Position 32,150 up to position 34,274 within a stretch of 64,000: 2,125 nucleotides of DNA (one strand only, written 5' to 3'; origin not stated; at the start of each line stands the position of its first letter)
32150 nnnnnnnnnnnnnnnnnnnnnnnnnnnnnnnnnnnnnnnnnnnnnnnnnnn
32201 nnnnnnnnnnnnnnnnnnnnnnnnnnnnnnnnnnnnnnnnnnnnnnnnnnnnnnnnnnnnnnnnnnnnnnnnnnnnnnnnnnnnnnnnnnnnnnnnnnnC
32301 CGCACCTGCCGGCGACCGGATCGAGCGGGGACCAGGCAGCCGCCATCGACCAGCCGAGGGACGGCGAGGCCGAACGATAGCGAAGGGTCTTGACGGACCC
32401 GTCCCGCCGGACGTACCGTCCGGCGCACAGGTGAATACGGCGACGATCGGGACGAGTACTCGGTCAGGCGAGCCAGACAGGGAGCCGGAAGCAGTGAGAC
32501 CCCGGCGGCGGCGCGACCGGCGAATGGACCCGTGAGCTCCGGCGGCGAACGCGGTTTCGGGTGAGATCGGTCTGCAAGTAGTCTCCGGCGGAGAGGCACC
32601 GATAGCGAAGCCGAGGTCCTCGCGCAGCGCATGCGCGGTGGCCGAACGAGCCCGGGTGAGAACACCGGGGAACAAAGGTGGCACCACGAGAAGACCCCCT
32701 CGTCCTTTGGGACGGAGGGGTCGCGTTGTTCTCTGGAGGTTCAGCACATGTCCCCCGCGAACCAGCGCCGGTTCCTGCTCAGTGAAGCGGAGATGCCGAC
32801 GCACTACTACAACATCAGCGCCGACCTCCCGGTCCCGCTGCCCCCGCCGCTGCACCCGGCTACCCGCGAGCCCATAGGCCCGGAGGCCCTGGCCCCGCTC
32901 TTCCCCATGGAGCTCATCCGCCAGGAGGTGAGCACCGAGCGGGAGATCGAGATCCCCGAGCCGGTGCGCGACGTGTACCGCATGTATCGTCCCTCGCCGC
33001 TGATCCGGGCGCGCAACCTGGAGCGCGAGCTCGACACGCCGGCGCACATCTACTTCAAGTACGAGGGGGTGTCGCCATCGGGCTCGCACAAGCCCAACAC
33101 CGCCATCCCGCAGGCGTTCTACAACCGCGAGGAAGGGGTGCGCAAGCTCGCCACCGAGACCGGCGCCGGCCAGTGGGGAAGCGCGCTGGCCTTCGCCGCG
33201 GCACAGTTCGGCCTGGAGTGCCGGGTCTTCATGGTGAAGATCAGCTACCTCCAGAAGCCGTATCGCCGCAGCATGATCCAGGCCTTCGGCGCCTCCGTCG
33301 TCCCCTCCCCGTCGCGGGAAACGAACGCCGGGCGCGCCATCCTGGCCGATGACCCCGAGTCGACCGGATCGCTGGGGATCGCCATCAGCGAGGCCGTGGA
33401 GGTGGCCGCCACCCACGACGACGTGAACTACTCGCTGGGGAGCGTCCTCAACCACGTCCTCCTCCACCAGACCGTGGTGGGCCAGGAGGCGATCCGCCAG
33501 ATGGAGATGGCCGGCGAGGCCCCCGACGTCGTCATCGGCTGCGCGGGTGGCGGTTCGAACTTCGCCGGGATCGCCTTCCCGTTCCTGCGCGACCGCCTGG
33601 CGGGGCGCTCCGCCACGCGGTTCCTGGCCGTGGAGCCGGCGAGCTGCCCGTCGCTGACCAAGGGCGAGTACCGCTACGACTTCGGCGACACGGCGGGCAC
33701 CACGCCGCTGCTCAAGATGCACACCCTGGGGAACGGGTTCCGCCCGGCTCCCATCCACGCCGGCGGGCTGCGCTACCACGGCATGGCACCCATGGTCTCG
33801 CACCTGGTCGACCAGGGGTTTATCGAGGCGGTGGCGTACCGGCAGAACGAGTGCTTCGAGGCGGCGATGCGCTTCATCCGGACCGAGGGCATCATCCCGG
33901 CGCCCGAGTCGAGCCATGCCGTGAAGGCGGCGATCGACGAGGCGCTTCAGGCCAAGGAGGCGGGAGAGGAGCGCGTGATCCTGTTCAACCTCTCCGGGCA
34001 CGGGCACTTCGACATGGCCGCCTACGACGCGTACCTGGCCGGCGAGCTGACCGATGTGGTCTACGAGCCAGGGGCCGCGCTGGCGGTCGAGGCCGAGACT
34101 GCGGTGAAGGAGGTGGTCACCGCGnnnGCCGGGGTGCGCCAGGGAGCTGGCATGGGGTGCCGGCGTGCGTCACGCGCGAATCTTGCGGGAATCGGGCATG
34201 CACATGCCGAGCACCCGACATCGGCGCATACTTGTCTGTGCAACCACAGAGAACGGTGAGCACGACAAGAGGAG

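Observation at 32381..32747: Candidate tryptophan T-box riboswitch upstream of a stand-alone trpB2-type gene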

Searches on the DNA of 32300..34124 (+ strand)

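Call 4: search_rna_families(source=window, start=32300, end=32800, threshold=evalue, max_evalue=10, show_alignments=5)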
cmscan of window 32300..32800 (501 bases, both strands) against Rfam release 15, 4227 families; matches with E-value up to 10: 4.
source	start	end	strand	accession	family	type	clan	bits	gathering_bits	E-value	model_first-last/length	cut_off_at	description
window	32434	32710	+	RF00230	T-box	Cis-reg; leader;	-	60.9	93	6.9e-13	1-219/219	no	T-box leader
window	32393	32461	-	RF02000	MIR1846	Gene; miRNA;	-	14.6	77.5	7.9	1-110/110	no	MIR1846 microRNA precursor family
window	32685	32704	-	RF02401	ClpQY_promoter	Cis-reg;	-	13.9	42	1.6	1-57/57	no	ClpQY promoter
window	32479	32525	+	RF00382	DnaX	Cis-reg; frameshift_element;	-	11.8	35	6.1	27-65/65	no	DnaX ribosomal frameshifting element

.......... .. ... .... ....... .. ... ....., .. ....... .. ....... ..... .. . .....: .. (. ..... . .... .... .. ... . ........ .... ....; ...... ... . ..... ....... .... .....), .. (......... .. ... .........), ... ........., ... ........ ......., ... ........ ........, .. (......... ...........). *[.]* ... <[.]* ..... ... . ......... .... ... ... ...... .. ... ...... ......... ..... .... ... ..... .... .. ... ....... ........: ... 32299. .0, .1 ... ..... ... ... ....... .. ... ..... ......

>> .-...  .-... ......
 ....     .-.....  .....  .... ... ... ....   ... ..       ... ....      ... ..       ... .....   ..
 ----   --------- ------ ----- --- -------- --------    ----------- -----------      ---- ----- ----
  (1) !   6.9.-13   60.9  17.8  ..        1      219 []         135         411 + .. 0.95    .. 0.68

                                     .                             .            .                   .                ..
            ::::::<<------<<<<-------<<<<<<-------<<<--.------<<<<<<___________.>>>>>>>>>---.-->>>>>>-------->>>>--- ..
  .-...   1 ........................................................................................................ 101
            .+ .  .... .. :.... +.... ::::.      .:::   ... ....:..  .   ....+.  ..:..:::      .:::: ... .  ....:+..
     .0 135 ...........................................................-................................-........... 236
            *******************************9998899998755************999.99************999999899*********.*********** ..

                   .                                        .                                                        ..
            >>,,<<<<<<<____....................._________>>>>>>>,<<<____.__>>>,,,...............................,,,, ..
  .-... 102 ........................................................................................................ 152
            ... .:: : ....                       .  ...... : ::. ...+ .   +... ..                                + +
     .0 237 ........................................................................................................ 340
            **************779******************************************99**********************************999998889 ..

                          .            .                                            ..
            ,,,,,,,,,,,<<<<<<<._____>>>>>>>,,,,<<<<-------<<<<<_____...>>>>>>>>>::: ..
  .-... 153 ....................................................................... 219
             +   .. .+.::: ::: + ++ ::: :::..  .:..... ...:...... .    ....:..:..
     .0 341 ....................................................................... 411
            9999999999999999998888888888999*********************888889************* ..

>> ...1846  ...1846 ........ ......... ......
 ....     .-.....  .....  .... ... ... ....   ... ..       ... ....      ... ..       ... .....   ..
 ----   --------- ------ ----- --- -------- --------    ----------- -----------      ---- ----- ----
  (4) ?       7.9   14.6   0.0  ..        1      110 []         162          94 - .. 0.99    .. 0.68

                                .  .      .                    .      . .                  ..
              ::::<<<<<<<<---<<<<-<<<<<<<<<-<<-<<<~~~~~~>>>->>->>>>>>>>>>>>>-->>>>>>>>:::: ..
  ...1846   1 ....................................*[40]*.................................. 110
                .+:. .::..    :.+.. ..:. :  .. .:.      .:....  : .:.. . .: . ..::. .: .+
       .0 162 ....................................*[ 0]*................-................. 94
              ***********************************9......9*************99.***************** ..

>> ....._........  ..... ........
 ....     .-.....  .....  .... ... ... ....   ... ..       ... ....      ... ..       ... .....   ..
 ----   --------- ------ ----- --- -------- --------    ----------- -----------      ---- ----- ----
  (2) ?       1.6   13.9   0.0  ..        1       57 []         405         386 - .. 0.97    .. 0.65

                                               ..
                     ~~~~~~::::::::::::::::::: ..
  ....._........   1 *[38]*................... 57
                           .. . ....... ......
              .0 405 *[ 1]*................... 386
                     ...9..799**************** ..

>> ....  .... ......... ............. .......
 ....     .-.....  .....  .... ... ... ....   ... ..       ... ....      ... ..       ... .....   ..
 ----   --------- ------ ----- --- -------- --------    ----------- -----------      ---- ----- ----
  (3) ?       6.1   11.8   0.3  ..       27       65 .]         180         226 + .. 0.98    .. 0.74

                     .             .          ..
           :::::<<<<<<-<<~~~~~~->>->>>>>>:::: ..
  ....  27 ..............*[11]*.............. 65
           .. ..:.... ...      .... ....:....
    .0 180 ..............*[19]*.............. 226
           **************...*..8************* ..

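Call 15: search_rna_families(sources=[L001, L002, L003, L004, L005, L006, L007, L012, L008, L010], threshold=evalue, max_evalue=0.001, show_alignments=10)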
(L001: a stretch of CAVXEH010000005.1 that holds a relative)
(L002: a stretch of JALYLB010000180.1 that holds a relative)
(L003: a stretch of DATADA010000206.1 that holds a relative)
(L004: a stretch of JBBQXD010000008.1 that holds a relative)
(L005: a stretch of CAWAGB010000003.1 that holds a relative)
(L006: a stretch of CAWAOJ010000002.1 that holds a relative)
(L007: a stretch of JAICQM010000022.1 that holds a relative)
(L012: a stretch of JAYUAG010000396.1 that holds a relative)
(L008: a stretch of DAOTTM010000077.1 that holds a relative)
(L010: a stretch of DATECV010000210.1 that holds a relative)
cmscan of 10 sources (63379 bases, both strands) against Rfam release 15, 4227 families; matches with E-value up to 0.001: 10.
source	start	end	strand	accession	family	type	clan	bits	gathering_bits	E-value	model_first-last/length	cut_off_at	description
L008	2515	2791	+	RF00230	T-box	Cis-reg; leader;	-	110.3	93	1.7e-23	1-219/219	no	T-box leader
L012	993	1261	+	RF00230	T-box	Cis-reg; leader;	-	101.6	93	2.9e-21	1-219/219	no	T-box leader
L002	2682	2963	+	RF00230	T-box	Cis-reg; leader;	-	65.3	93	6.6e-12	1-219/219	no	T-box leader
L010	2620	2907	+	RF00230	T-box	Cis-reg; leader;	-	52.6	93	1.2e-08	1-219/219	no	T-box leader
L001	2683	2962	+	RF00230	T-box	Cis-reg; leader;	-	49.8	93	6.4e-08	1-219/219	no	T-box leader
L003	8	297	+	RF00230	T-box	Cis-reg; leader;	-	46.7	93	3.9e-07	1-219/219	no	T-box leader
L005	2644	2937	+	RF00230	T-box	Cis-reg; leader;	-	45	93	1.1e-06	1-219/219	no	T-box leader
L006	2751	2938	+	RF00230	T-box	Cis-reg; leader;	-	41.7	93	7.7e-06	1-219/219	no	T-box leader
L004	2644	2936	+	RF00230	T-box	Cis-reg; leader;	-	41.1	93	1.1e-05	1-219/219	no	T-box leader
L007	2644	2936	+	RF00230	T-box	Cis-reg; leader;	-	34.5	93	0.00057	1-219/219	no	T-box leader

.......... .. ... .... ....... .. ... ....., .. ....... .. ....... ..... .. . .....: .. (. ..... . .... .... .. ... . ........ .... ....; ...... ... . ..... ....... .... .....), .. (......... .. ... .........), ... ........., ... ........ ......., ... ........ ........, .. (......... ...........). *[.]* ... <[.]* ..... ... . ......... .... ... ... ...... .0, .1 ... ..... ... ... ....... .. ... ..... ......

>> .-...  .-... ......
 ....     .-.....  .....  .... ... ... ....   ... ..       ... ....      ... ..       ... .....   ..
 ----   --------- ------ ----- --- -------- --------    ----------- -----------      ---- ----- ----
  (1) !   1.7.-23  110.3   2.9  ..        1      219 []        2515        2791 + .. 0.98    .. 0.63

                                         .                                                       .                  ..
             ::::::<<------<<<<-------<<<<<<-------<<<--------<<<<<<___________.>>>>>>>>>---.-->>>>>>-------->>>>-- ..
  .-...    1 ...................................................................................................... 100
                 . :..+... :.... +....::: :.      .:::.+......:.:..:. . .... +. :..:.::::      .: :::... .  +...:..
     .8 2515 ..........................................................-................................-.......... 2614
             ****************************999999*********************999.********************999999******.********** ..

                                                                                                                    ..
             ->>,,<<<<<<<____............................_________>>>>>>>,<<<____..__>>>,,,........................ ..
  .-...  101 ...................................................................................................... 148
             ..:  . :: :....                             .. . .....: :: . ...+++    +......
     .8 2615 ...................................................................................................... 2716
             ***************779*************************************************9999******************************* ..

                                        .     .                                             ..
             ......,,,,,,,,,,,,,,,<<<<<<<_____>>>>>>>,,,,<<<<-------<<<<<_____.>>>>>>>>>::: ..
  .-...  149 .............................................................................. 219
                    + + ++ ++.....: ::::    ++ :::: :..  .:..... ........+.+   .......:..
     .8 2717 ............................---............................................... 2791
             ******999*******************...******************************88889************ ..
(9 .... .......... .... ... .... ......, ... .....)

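Call 44: build_rna_model(alignment_id=A2, structure=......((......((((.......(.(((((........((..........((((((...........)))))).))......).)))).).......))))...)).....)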
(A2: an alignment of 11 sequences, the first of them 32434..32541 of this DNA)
Model R1 built from alignment A2 (11 sequences, 113 columns); structure: as given.
model positions 107; base pairs 20; branch points 0; effective number of sequences 1.36; information 0.591 bits per position. Calibrated on 0.2 Mb of random sequence (short: E-values are rough).
structure used (alignment columns):
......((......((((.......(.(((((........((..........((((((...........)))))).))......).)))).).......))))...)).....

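Call 46: search_with_rna_model(model_id=R1, sources=[window, L001, L002, L003, L004, L005, L006, L007, L008, L009, L010, L011, L012, L013, L014, L015, L016, L017, L018, L019, L020, L021, L022, L023, L024, L025, L026, L027, L028, L029, L030, L031, L032, L033, L034, L035, L036, L037, L038, L039, L040, L041, L042, L043, L044, L045, L046, L047, L048, L049, L050, L051, L052, L053, L054, L055, L056, L057, L058, L059, L060, L061, L062, L063, L064, L065, L066, L067, L068, L069, L070, L071, L072, L073, L074, L075, L076, L077, L078, L079, L080, L081, L082, L083, L084, L085, L086, L087, L088, L089, L090, L091, L092, L093, L094, L095, L096, L097, L098, L099], max_evalue=0.01, make_alignment=true)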
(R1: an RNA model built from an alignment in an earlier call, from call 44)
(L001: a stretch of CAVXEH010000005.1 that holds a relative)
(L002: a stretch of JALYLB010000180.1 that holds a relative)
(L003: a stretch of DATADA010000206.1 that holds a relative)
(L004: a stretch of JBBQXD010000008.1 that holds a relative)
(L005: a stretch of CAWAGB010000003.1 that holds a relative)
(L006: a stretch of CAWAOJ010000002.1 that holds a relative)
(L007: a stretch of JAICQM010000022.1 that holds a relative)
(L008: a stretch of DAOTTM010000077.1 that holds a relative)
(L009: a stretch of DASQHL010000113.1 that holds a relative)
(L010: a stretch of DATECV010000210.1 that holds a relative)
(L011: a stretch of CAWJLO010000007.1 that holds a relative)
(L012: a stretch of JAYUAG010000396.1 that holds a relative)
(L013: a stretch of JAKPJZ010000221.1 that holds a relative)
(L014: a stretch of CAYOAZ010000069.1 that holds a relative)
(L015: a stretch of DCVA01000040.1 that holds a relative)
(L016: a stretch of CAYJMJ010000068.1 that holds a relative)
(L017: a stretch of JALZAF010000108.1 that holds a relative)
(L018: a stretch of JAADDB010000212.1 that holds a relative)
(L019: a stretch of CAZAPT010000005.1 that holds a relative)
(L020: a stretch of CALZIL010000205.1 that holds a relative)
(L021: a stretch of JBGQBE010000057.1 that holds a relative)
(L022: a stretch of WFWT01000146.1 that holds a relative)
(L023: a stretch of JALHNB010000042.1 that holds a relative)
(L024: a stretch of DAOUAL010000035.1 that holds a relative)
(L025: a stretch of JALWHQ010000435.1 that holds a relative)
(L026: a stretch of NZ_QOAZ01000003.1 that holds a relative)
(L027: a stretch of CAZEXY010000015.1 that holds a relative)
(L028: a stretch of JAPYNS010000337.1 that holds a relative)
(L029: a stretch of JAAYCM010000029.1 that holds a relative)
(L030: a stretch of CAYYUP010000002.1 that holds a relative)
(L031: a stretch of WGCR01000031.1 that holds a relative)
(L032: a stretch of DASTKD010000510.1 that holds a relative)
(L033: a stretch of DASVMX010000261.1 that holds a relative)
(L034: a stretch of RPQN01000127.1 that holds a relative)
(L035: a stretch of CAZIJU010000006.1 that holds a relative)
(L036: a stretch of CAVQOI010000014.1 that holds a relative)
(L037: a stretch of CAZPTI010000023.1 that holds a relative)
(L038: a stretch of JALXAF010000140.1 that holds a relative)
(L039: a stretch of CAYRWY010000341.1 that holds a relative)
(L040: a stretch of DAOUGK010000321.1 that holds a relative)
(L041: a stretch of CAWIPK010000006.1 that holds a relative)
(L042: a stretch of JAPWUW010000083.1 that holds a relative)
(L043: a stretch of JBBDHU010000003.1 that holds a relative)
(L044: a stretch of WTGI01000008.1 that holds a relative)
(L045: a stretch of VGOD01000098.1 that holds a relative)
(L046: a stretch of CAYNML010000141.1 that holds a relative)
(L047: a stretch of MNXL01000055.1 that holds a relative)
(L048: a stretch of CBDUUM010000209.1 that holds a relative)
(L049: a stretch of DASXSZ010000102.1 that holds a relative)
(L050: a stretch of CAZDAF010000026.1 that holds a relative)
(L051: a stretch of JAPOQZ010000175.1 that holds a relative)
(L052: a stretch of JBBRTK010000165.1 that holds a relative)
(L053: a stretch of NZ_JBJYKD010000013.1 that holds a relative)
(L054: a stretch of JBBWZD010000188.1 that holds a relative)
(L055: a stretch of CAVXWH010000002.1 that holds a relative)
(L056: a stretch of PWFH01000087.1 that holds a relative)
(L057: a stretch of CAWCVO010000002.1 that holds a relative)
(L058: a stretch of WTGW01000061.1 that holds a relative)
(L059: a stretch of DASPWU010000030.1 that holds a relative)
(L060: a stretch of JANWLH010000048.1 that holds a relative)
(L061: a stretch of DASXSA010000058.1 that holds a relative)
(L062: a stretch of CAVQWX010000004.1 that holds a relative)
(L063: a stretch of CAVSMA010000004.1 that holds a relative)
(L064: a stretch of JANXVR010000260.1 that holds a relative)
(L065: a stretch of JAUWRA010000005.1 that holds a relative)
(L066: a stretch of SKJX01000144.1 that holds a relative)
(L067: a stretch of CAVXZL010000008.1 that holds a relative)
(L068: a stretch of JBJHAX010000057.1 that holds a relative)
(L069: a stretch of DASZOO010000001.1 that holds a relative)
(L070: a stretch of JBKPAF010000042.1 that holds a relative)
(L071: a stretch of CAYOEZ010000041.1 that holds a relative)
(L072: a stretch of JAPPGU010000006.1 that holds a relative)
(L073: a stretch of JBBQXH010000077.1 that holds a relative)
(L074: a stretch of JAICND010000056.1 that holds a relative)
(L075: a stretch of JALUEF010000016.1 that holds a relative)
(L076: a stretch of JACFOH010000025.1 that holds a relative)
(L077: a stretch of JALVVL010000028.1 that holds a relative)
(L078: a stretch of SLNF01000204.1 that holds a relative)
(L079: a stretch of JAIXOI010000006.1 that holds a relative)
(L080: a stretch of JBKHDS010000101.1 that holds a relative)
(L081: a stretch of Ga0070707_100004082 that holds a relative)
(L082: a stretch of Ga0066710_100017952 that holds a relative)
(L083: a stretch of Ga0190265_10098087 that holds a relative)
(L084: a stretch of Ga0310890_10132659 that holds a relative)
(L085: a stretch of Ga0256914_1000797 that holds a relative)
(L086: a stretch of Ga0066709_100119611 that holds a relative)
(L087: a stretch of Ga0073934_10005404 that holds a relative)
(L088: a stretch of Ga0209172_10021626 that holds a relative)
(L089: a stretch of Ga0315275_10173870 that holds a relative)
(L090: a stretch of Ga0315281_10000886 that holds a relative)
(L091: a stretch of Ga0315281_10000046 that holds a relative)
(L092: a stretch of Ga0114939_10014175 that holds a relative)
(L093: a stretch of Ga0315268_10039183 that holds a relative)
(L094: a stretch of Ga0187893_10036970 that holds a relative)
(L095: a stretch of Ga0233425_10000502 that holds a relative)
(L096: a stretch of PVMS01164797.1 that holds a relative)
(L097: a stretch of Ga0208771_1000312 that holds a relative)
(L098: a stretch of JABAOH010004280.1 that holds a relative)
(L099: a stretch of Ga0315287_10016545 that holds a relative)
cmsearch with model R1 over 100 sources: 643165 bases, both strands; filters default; matches with E-value up to 0.01: 49.
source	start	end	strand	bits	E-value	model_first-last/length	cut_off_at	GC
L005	2644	2750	+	121.2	1.2e-27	1-107/107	no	0.72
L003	8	114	+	117.1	1.3e-26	1-107/107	no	0.72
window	32434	32541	+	116.1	2.3e-26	1-107/107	no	0.69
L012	993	1099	+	115.7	2.9e-26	1-107/107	no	0.67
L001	2683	2790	+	115.5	3.3e-26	1-107/107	no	0.71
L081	1189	1295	+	114.6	5.6e-26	1-107/107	no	0.69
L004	2644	2751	+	113.7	9.8e-26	1-107/107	no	0.71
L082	1191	1297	+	113.4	1.1e-25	1-107/107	no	0.7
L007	2644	2751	+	113.1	1.4e-25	1-107/107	no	0.73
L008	2515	2621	+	109.5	1.1e-24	1-107/107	no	0.67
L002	2682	2789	+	106.4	6.8e-24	1-107/107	no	0.69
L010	2620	2727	+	95.2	4.8e-21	1-107/107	no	0.69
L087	1159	1265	+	86.4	8.8e-19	1-107/107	no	0.72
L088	1159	1265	+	86.4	8.8e-19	1-107/107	no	0.72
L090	641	749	+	85.3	1.7e-18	1-107/107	no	0.66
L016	2721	2829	+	85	2e-18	1-107/107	no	0.65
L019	2689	2796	+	82.5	8.6e-18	1-107/107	no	0.69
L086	429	536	+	79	6.4e-17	1-107/107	no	0.67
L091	590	698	+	78.3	1e-16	1-107/107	no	0.67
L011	2638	2746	+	78.1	1.1e-16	1-107/107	no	0.68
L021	2570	2678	+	78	1.2e-16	1-107/107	no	0.69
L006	2751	2857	+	76.3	3.2e-16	1-107/107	no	0.67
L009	2588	2696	+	75.5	5e-16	1-107/107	no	0.72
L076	2639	2746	+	74.6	8.4e-16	1-107/107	no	0.65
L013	1275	1382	+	74.1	1.2e-15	1-107/107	no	0.68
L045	2502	2610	+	71.7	4.7e-15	1-107/107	no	0.62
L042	2394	2499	-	69.7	1.6e-14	1-107/107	no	0.65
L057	2637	2742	+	69.4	1.8e-14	1-107/107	no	0.69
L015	2596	2704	+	67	7.5e-14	1-107/107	no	0.61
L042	2659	2765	+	65.6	1.7e-13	1-107/107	no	0.64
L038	2496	2602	+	64.4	3.3e-13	1-107/107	no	0.59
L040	1016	1125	+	64.2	3.8e-13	1-107/107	no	0.65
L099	932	1041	+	62.7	9.2e-13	1-107/107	no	0.57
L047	849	975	+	62.5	1.1e-12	1-107/107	no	0.65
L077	2506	2611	+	61.9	1.4e-12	1-107/107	no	0.66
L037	2538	2646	+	61.9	1.5e-12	1-107/107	no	0.64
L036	2607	2714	+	59.5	5.9e-12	1-107/107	no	0.56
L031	2420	2526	+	58.1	1.4e-11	1-107/107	no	0.6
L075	2497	2604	+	56.3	3.8e-11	1-107/107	no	0.59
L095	1045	1155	+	55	8.3e-11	1-107/107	no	0.62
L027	2692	2797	+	54.3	1.3e-10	1-107/107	no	0.63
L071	2646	2750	+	50.2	1.4e-09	1-107/107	no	0.64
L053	2486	2591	+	49.5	2.1e-09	1-107/107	no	0.58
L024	1427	1535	+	47.3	7.7e-09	1-107/107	no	0.59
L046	200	312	+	45.6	2.1e-08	1-107/107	no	0.6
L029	2606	2716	+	40.8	3.4e-07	1-107/107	no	0.67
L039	902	1015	+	39.7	6.5e-07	1-107/107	no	0.65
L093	1013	1149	+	37.1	3e-06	1-107/107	no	0.63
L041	2454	2627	+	35.1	9.5e-06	1-107/107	no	0.64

Alignment A3: 49 matches aligned to the model, 210 columns, each read 5' to 3' on its own strand. Consensus structure (alignment columns), stored with it:
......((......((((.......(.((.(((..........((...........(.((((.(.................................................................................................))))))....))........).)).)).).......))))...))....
